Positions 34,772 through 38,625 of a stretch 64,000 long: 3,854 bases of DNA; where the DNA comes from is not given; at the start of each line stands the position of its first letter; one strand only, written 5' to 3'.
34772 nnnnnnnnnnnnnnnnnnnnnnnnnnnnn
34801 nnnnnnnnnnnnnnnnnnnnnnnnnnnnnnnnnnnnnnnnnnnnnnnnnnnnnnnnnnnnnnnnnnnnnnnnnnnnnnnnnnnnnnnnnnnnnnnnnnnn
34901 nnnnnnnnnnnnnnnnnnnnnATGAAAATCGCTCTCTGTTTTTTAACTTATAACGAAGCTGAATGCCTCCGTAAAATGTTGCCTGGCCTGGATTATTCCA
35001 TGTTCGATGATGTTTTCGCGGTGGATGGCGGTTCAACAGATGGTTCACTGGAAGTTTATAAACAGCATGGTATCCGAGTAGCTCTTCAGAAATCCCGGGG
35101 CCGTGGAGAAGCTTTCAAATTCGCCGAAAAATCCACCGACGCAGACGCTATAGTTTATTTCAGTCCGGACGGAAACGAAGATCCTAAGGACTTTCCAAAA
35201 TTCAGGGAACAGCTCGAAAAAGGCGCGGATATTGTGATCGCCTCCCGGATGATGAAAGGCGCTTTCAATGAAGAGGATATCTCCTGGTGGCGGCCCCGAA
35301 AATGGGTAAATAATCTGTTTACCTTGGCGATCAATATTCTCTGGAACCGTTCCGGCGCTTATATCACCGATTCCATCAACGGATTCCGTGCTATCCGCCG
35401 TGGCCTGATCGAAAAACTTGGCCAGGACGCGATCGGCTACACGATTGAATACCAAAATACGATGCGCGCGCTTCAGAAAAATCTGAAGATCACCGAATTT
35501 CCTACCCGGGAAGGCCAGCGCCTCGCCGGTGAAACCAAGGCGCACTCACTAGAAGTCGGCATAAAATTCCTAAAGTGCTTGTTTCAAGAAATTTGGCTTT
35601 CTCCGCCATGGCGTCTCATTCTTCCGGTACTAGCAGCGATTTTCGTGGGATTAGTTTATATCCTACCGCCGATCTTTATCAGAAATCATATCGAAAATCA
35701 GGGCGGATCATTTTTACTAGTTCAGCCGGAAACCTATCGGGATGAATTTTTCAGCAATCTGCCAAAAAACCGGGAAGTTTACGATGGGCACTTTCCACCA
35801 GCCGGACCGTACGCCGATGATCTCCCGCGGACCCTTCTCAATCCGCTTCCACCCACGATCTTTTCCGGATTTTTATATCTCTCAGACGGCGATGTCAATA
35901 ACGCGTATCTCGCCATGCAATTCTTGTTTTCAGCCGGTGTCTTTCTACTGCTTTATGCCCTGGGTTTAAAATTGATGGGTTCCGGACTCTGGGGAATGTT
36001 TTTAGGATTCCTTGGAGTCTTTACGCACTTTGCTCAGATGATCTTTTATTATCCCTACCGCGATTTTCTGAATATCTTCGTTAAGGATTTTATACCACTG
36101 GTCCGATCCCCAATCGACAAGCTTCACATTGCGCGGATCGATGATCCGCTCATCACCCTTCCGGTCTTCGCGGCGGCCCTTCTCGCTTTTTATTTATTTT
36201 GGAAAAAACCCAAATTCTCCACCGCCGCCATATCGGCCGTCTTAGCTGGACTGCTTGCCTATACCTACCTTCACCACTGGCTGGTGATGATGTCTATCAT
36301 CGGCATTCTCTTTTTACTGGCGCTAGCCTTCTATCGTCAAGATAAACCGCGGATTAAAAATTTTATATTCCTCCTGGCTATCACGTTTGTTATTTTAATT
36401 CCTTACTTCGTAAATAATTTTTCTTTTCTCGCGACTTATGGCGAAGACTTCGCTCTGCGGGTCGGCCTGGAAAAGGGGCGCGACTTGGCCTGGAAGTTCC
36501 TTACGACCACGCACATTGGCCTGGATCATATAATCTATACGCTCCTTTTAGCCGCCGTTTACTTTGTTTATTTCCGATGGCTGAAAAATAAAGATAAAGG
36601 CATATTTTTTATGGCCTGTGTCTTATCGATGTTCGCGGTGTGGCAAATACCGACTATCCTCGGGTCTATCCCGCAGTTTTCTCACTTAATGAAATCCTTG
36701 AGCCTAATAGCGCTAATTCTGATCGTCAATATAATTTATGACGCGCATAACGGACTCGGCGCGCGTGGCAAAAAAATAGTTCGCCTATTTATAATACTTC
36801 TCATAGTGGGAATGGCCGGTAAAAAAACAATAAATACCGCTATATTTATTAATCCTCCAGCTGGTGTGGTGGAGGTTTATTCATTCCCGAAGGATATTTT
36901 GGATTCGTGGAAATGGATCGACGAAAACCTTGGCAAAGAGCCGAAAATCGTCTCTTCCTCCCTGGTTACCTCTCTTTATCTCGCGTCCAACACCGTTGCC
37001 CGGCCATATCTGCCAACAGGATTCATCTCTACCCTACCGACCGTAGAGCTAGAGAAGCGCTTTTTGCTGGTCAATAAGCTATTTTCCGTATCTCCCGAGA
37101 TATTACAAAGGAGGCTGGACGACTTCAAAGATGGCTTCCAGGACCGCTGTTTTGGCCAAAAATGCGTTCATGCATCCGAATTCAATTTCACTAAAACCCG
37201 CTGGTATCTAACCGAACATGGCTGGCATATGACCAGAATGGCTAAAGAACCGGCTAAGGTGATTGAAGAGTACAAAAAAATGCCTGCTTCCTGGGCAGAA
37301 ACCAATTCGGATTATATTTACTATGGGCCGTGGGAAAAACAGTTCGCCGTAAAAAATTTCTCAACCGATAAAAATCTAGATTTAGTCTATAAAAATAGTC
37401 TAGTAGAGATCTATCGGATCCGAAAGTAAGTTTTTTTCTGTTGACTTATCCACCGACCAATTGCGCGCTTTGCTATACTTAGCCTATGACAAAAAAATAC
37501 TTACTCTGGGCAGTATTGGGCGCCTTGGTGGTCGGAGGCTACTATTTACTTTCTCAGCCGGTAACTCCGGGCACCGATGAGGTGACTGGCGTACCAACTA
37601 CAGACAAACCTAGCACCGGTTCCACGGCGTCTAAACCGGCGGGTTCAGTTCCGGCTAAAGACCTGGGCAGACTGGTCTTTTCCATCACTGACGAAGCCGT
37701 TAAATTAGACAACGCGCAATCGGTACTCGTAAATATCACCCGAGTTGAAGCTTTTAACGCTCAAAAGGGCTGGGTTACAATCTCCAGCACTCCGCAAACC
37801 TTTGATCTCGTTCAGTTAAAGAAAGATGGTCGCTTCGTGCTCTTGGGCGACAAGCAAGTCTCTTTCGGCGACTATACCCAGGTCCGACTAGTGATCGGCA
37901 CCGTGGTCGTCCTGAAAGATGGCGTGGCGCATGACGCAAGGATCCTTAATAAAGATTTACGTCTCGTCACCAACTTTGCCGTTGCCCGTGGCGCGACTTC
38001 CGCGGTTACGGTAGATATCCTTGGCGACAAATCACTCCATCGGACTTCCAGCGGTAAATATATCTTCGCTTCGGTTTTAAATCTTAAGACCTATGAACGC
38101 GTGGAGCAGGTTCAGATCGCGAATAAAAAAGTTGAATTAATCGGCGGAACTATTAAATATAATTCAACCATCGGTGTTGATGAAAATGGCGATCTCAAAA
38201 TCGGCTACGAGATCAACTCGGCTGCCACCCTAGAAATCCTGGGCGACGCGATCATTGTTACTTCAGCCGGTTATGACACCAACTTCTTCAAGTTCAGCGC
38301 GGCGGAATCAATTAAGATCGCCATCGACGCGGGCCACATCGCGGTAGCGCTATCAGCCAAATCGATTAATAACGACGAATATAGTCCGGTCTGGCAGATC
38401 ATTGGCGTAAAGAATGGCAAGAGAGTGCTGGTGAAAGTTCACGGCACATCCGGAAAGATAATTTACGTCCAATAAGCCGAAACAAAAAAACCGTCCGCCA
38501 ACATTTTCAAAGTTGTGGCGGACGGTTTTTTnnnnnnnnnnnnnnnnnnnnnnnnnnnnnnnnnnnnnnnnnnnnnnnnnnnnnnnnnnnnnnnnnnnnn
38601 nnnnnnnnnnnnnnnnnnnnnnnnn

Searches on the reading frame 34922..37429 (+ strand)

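Call 77: search_protein_families(library=pfam, proteins=[window:34922-37429:+], max_evalue=0.00001)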
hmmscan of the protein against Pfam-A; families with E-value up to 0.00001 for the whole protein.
window:34922-37429:+ (835 aa): 1 family
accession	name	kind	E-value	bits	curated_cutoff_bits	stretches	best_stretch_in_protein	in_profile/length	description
PF00535.33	Glycos_transf_2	-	4.2e-12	46.7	23.3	1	9-166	6-167/168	Glycosyl transferase family 2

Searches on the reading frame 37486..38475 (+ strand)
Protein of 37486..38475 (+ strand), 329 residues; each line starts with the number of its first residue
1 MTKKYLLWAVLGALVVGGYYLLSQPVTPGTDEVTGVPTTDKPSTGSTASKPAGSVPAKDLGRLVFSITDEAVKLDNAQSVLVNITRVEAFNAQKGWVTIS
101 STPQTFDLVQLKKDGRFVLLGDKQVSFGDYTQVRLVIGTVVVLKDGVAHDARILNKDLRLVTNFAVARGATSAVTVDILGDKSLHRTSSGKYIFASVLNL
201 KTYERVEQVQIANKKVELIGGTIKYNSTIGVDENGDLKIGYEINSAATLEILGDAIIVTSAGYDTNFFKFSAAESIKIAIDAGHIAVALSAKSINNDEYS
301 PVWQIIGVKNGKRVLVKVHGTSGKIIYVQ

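Call 77: search_protein_families(library=pfam, proteins=[window:37486-38475:+], max_evalue=0.00001)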
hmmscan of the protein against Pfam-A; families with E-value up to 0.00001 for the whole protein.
window:37486-38475:+ (329 aa): 1 family
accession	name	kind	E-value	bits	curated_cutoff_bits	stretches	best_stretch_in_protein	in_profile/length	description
PF14321.11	DUF4382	-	6.4e-18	65.7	25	1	61-194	2-134/136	Domain of unknown function (DUF4382)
